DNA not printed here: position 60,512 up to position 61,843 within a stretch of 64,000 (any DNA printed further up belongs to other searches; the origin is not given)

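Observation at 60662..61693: Gfo/Idh/MocA oxidoreductase wedged between lpxA and lpxB (GnnA-like), hinting at 2,3-diamino-glucose lipid A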

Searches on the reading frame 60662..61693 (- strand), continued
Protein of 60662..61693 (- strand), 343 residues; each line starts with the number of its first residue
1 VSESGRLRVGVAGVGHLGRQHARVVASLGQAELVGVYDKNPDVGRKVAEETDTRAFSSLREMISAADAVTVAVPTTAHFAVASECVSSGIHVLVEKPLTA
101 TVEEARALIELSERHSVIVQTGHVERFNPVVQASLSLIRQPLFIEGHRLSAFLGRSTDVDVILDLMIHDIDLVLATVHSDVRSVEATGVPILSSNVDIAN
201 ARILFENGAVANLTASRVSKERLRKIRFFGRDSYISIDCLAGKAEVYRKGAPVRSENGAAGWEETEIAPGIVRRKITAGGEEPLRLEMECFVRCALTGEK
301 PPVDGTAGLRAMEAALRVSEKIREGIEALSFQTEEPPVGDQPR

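Call 18: find_encoding_contigs(protein=P0009, flank=10000, max_places=3)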
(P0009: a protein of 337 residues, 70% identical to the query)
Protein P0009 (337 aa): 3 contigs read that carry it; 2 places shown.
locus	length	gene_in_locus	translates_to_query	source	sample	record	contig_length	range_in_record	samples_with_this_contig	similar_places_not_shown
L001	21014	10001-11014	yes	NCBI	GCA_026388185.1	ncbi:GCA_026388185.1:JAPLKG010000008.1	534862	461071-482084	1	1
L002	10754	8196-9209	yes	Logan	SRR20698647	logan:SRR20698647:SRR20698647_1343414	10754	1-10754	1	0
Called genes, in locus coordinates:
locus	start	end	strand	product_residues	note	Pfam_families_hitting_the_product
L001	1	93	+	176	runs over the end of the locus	PF02151:UVR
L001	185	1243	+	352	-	PF00217:ATP-gua_Ptrans, PF27454:McsB_C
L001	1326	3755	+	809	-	PF02861:Clp_N, PF23569:NBD_SMAX1, PF00004:AAA, PF17871:AAA_lid_9, PF00004:AAA, PF07724:AAA_2, PF07728:AAA_5, PF10431:ClpB_D2-small, +5 more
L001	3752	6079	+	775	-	PF08479:POTRA_2 (faint), PF07244:POTRA, PF01103:Omp85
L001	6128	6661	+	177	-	PF03938:OmpH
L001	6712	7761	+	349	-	PF14602:Hexapep_2 (faint), PF04613:LpxD, PF25084:LbH_EIF2B (faint), PF25087:GMPPB_C (faint), PF00132:Hexapep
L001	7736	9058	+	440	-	PF03331:LpxC, PF22817:ApeP-like (weak), PF07977:FabA, PF22818:ApeI-like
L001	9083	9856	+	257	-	PF21711:DCTN5 (faint), PF25084:LbH_EIF2B (faint), PF25087:GMPPB_C (faint), PF00132:Hexapep, PF13720:Acetyltransf_11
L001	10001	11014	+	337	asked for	PF01408:GFO_IDH_MocA, PF02826:2-Hacid_dh_C (faint), PF22725:GFO_IDH_MocA_C3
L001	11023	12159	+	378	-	PF02684:LpxB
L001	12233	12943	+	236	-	PF04028:DUF374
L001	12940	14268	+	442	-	PF04413:Glycos_transf_N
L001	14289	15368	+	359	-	PF02606:LpxK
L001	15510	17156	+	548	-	PF00890:FAD_binding_2, PF07992:Pyr_redox_2 (faint), PF02910:Succ_DH_flav_C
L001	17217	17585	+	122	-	-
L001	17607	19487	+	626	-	PF00664:ABC_membrane, PF02463:SMC_N (weak), PF00005:ABC_tran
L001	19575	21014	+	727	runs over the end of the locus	PF01075:Glyco_transf_9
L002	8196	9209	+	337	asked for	PF01408:GFO_IDH_MocA, PF02826:2-Hacid_dh_C (faint), PF22725:GFO_IDH_MocA_C3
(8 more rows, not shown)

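Call 19: find_encoding_contigs(protein=P0002, flank=10000, max_places=3)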
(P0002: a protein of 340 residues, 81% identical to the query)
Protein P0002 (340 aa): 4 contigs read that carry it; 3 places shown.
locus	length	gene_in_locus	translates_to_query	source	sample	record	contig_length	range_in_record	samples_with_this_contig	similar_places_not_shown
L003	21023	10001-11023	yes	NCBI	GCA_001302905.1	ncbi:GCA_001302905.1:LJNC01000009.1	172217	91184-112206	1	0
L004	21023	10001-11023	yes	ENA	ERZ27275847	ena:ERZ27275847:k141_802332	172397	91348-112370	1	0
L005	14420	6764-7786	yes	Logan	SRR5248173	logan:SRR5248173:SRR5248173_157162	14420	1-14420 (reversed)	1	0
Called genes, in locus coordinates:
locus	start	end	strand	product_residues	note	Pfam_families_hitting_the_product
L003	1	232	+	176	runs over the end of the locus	PF02151:UVR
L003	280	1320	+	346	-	PF00217:ATP-gua_Ptrans, PF27454:McsB_C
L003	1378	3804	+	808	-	PF02861:Clp_N, PF02861:Clp_N, PF23569:NBD_SMAX1, PF00004:AAA, PF17871:AAA_lid_9, PF00004:AAA, PF07724:AAA_2, PF07728:AAA_5, +9 more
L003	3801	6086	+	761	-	PF07244:POTRA (weak), PF25282:POTRA1_3_Toc75 (faint), PF07244:POTRA, PF08479:POTRA_2 (faint), PF07244:POTRA, PF01103:Omp85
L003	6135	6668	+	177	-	PF03938:OmpH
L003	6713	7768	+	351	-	-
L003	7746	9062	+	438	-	PF03331:LpxC, PF22817:ApeP-like (weak), PF07977:FabA, PF22818:ApeI-like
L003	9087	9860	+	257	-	PF25084:LbH_EIF2B (faint), PF25087:GMPPB_C (faint), PF00132:Hexapep, PF13720:Acetyltransf_11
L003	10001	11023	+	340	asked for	PF01408:GFO_IDH_MocA, PF02826:2-Hacid_dh_C (weak), PF22725:GFO_IDH_MocA_C3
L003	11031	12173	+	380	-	PF02684:LpxB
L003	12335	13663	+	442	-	PF04413:Glycos_transf_N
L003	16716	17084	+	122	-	-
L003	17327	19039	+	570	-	PF00664:ABC_membrane, PF00005:ABC_tran, PF02463:SMC_N (weak)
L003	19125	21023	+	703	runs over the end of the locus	PF01075:Glyco_transf_9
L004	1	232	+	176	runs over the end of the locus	PF02151:UVR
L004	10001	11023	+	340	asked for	PF01408:GFO_IDH_MocA, PF02826:2-Hacid_dh_C (weak), PF22725:GFO_IDH_MocA_C3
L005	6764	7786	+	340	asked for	PF01408:GFO_IDH_MocA, PF02826:2-Hacid_dh_C (weak), PF22725:GFO_IDH_MocA_C3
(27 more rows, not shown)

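Call 24: find_encoding_contigs(protein=P0030, flank=10000, max_places=2)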
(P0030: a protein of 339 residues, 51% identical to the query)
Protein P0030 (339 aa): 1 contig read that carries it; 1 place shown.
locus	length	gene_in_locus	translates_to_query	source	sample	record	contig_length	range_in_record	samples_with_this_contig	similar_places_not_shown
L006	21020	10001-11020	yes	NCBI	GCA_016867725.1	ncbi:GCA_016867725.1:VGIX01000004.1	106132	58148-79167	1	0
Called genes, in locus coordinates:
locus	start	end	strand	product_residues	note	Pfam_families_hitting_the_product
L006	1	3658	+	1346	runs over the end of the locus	PF04357:TamB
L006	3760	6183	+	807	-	PF08478:POTRA_1 (faint), PF08479:POTRA_2 (faint), PF07244:POTRA, PF01103:Omp85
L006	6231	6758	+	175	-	PF03938:OmpH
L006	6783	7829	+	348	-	PF04613:LpxD, PF25087:GMPPB_C, PF25084:LbH_EIF2B (faint), PF00132:Hexapep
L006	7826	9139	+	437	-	PF03331:LpxC, PF22817:ApeP-like (weak), PF07977:FabA, PF22818:ApeI-like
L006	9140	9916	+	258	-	-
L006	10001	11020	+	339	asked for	PF01408:GFO_IDH_MocA, PF02629:CoA_binding (weak), PF22725:GFO_IDH_MocA_C3 (weak)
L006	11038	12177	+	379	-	PF02684:LpxB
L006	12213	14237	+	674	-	PF04028:DUF374, PF04413:Glycos_transf_N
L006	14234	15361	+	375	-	PF02606:LpxK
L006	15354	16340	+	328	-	PF02445:NadA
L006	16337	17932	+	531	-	PF00890:FAD_binding_2, PF02910:Succ_DH_flav_C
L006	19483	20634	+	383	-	PF04055:Radical_SAM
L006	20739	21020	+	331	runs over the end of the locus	PF13229:Beta_helix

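Call 25: find_encoding_contigs(protein=P0073, flank=10000, max_places=2)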
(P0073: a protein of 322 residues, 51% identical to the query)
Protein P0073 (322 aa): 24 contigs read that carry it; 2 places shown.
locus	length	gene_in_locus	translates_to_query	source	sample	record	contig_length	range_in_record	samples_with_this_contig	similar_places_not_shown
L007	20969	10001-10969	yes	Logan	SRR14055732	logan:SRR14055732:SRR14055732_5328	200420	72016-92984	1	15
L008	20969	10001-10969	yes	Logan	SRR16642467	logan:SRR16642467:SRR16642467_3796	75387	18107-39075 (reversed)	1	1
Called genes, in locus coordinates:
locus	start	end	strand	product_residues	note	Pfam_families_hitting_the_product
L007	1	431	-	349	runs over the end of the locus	PF00586:AIRS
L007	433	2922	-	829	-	PF02190:LON_substr_bdg, PF07728:AAA_5, PF00004:AAA, PF22667:Lon_lid, PF05362:Lon_C, PF13541:ChlI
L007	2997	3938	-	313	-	PF00483:NTP_transferase, PF12804:NTP_transf_3 (weak)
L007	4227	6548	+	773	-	PF07244:POTRA, PF08478:POTRA_1 (faint), PF07244:POTRA, PF08479:POTRA_2 (weak), PF07244:POTRA, PF01103:Omp85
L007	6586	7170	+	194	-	PF03938:OmpH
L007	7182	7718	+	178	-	PF03938:OmpH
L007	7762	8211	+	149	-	PF22817:ApeP-like (weak), PF07977:FabA, PF22818:ApeI-like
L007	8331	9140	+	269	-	PF00132:Hexapep (weak), PF25084:LbH_EIF2B (faint), PF25087:GMPPB_C (weak), PF13720:Acetyltransf_11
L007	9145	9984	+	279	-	PF17930:LpxI_N, PF06230:LpxI_C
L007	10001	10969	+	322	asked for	PF01408:GFO_IDH_MocA, PF22725:GFO_IDH_MocA_C3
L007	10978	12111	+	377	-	PF02684:LpxB, PF04101:Glyco_tran_28_C (faint)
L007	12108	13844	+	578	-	PF00664:ABC_membrane, PF00005:ABC_tran, PF02463:SMC_N (weak)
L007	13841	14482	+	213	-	PF04028:DUF374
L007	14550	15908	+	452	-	PF04413:Glycos_transf_N, PF02350:Epimerase_2 (faint)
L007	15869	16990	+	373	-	PF02606:LpxK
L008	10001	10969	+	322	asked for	PF01408:GFO_IDH_MocA, PF22725:GFO_IDH_MocA_C3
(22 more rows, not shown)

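Call 31: find_related_loci(query=A1, collection=genome_contigs, flank=10000)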
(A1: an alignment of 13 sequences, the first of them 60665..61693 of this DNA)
Query A1 (343 aa) in genome_contigs; peptide patterns used: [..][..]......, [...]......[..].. (x = any residue, [..] = any of these).
600 stretches matched a pattern (row limit reached: there are more); 597 encode a relative of the query (tblastn E <= 1e-3); the best 80 are kept; 80 distinct loci.
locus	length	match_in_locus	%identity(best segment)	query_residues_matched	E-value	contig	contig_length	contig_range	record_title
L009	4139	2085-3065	46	3-325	4e-92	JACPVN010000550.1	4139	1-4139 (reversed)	MAG: Ignavibacteriae bacterium isolate NC_groundwater_786_Ag_S2p5_43_5 JBCH_GD18_4_SO25_S179_scaffold_804004, whole geno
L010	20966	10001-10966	45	5-322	1e-90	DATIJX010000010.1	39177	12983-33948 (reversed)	MAG TPA_asm: Ignavibacteriaceae bacterium isolate SMAG_U15702 k141_4776, whole genome shotgun sequence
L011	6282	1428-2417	42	6-331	5e-90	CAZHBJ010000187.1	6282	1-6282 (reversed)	MAG TPA_asm: uncultured Ignavibacteriaceae bacterium isolate SRP214966_co3_344 genome assembly, contig: NODE_23510_lengt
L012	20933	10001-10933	46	7-326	1e-88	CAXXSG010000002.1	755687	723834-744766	MAG: Desulfuromonadales bacterium isolate 6016047e-6e17-45bc-a6b3-1d06a646f10b genome assembly, contig: contig_2, whole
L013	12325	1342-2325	43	6-329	3e-87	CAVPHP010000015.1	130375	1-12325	MAG: uncultured Ignavibacteriaceae bacterium isolate MFD09964.bin.2.124 genome assembly, contig: contig_73945, whole gen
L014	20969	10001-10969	42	6-324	6e-87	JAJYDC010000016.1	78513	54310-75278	MAG: Bacteroidetes bacterium isolate BP9.bin83 NODE_439_length_78513_cov_4.538808, whole genome shotgun sequence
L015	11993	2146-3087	49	7-322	3e-86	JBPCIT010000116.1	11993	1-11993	MAG: Longimicrobiaceae bacterium isolate TH_ant_mag_7 S1Ck127_3934426_flag_0_multi_10.9916_len_11993, whole genome shotg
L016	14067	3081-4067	40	5-329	3e-86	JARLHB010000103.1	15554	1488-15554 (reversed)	MAG: Ignavibacteriaceae bacterium isolate MAG_BO79 MetaBAT2_Bin_79_Oxic_k141_438707, whole genome shotgun sequence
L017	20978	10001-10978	45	7-323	3e-86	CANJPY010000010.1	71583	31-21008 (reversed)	MAG: Chthoniobacteraceae bacterium isolate RH-23may17-410 genome assembly, contig: RH-23may17-C2582, whole genome shotgu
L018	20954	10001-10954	47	7-322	4e-86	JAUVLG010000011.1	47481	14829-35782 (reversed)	MAG: Candidatus Eisenbacteria bacterium isolate CSMAG_500 CSMAG_500_k141_611623_length_47481_cov_20.2243, whole genome s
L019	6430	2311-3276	46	7-324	1e-85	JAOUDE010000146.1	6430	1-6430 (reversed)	MAG: Ignavibacteria bacterium isolate 4_1_Jan_SF_Bin14 4_1_Jan_SF_Bin14_scaffold_5790_c1, whole genome shotgun sequence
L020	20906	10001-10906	46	4-322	4e-85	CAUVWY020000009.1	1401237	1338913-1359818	MAG: Terriglobia bacterium isolate da684f1c-8089-4822-b481-c482b3163bd6 genome assembly, contig: contig_9, whole genome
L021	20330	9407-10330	48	4-324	8e-85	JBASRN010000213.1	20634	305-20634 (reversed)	MAG: Blastocatellia bacterium isolate MFD13521_ilm_asm_bin1 k127_332772, whole genome shotgun sequence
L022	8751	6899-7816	43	7-329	2e-84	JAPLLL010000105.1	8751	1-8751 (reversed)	MAG: Candidatus Omnitrophota bacterium isolate LacPavin_0419_WC90_MAG_48_6 LacPavin_0419_WC90_scaffold_179967, whole gen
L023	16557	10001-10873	49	6-308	1e-84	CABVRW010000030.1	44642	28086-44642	MAG: uncultured Nitrospira sp. isolate Nitrospira sp. RBC048 genome assembly, contig: MAG048_30, whole genome shotgun se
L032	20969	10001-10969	41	4-327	3e-83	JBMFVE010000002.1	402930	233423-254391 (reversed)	MAG: Candidatus Kryptoniota bacterium isolate KM4348-21 NODE_2_length_402930_cov_8.675117, whole genome shotgun sequence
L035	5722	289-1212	47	6-322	3e-82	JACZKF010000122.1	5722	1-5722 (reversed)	MAG: Desulfuromonadales bacterium isolate MAG38 geobacteraceae_2_contig_350568, whole genome shotgun sequence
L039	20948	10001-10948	41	7-318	8e-82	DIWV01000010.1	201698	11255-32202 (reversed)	MAG TPA_asm: Cloacimonetes bacterium UBA6097 UBA6097_contig_4655, whole genome shotgun sequence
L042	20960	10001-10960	43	7-322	1e-81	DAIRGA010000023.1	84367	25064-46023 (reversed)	MAG TPA_asm: Bacteroidales bacterium isolate CTOTU29519 NODE_203_length_84367_cov_10.972863, whole genome shotgun sequen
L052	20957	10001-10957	43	7-323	2e-80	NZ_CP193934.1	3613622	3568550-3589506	Rasiella sp. SM2506 chromosome, complete genome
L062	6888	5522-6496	46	4-330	3e-80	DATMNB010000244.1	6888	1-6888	MAG TPA_asm: Gemmatimonadaceae bacterium isolate SMAG_U12839 k141_2121399, whole genome shotgun sequence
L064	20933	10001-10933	42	3-325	6e-80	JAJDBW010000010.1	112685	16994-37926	MAG: Nitrospirota bacterium isolate OFTM308 OFTM308_9, whole genome shotgun sequence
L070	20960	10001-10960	43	7-322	9e-80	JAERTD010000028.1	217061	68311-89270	MAG: Bacteroidetes bacterium isolate BH23 c_000000001701, whole genome shotgun sequence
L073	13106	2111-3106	45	7-323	2e-79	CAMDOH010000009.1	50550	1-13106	MAG: Akkermansia muciniphila isolate TrH-03may19-259 genome assembly, contig: TrH-03may19-C836, whole genome shotgun seq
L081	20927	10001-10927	44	1-319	3e-79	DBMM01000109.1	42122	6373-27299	MAG TPA_asm: Geobacter sp. UBA698 UBA698_contig_648, whole genome shotgun sequence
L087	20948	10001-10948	39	7-318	2e-78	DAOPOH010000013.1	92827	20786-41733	MAG TPA_asm: Candidatus Cloacimonadota bacterium isolate AMR_MDS_1579 NODE_287_length_92827_cov_34.695285, whole genome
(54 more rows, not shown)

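Call 36: search_protein_families(library=pfam, proteins=[L017:11017-12189:+, L064:8202-9065:+, L062:3412-4722:+, L070:9210-9857:-, L070:11048-11932:+, L042:11935-13350:+, L032:17119-18369:+, L015:10550-11993:+, L010:11033-11638:+, L011:3222-4184:+], max_evalue=0.00001)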
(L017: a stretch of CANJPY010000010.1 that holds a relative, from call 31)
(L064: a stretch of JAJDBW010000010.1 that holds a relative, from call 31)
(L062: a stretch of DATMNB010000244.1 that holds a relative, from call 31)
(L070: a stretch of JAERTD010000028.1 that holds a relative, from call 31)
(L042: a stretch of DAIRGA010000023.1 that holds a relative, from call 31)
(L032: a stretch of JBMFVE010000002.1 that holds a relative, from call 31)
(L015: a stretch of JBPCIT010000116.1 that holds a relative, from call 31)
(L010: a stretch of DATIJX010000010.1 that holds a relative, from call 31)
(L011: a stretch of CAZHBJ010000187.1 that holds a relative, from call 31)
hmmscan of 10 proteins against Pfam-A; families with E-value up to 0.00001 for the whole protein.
L017:11017-12189:+ (390 aa): 1 family
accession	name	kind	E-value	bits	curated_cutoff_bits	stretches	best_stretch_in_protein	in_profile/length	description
PF02684.21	LpxB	-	7.8e-88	295.3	22.6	1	11-359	2-357/374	Lipid-A-disaccharide synthetase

L064:8202-9065:+ (287 aa): 3 families
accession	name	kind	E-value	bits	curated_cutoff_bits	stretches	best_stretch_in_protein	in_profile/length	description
PF13720.11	Acetyltransf_11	-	3.5e-30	104.7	24.5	1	205-286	1-82/82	Udp N-acetylglucosamine O-acyltransferase; Domain 2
PF00132.30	Hexapep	-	6.1e-27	92.6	27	2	134-167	2-35/36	Bacterial transferase hexapeptide (six repeats)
PF25084.1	LbH_EIF2B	-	1.6e-07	31.7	54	0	111-189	24-104/105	EIF2B subunit epsilon LbH domain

L062:3412-4722:+ (436 aa): 2 families
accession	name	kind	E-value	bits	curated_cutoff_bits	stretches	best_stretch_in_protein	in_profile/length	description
PF03331.19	LpxC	-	1.7e-89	300.3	27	1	5-274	1-266/268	UDP-3-O-acyl N-acetylglycosamine deacetylase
PF07977.19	FabA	-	3e-39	134.2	23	1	303-427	1-137/138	FabA-like domain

L070:9210-9857:- (215 aa): 2 families
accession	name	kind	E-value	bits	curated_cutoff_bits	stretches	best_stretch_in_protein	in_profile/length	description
PF01135.25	PCMT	-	1.2e-61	208.6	20.3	1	11-212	3-209/210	Protein-L-isoaspartate(D-aspartate) O-methyltransferase (PCMT)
PF00398.26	RrnaAD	-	1.3e-06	28.1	24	1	76-156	26-108/263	Ribosomal RNA adenine dimethylase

L070:11048-11932:+ (294 aa): 0 families

L042:11935-13350:+ (471 aa): 2 families
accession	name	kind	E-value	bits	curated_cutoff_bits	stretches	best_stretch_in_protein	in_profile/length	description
PF02397.22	Bac_transf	-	1.5e-61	207.5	27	1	284-466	1-178/179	Bacterial sugar transferase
PF13727.12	CoA_binding_3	-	1.2e-11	45.3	25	1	67-248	2-175/175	CoA-binding domain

L032:17119-18369:+ (416 aa): 2 families
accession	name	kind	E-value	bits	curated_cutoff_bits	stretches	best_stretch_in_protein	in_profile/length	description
PF12704.14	MacB_PCD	-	2.6e-39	136.1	27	1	28-254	1-205/207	MacB-like periplasmic core domain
PF02687.27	FtsX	-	1.7e-19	70.4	25.5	1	295-408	1-119/120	FtsX-like permease C-terminal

L015:10550-11993:+ (481 aa): 3 families
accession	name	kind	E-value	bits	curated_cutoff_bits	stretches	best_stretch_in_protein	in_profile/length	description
PF22920.2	UvrC_RNaseH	-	2.6e-29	101.9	24.3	1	355-475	1-116/116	UvrC Ribonuclease H-like domain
PF01541.30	GIY-YIG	-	5.7e-08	33.4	22.6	1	120-193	3-76/78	GIY-YIG catalytic domain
PF02151.25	UVR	-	1.9e-07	31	21.5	1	311-341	5-35/36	UvrB/uvrC motif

L010:11033-11638:+ (201 aa): 0 families

L011:3222-4184:+ (320 aa): 1 family
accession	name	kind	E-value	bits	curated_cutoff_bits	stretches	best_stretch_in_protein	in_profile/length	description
PF00480.26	ROK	-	7.7e-69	232.9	22.9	1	9-316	2-291/294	ROK family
